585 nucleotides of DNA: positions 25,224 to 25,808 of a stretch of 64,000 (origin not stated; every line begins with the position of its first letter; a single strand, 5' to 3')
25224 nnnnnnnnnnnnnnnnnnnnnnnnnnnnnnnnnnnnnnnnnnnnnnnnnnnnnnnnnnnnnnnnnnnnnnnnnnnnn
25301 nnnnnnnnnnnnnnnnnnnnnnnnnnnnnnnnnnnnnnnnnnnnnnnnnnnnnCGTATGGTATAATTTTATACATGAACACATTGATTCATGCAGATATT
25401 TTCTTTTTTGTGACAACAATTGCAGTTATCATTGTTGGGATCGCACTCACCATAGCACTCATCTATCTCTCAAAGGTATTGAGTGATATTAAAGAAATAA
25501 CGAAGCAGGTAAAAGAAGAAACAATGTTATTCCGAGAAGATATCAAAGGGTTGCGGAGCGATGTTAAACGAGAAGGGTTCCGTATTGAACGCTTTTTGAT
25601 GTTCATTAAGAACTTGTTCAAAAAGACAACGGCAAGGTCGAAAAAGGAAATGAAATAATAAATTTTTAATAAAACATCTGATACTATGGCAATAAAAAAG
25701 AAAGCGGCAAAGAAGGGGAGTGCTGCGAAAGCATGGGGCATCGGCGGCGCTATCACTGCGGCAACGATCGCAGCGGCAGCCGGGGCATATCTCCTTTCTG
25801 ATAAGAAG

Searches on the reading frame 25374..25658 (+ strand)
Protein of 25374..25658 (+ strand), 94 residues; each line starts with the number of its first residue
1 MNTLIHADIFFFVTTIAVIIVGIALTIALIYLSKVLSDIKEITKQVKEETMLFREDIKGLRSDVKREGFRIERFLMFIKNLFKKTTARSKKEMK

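Call 56: search_protein_families(library=pfam, proteins=[window:25374-25658:+])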
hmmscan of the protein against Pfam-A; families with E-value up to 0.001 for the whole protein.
window:25374-25658:+ (94 aa): 1 family
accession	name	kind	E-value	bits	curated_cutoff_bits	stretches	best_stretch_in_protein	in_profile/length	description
PF06103.16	DUF948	-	0.00082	19.9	37.2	0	16-64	1-49/89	Bacterial protein of unknown function (DUF948)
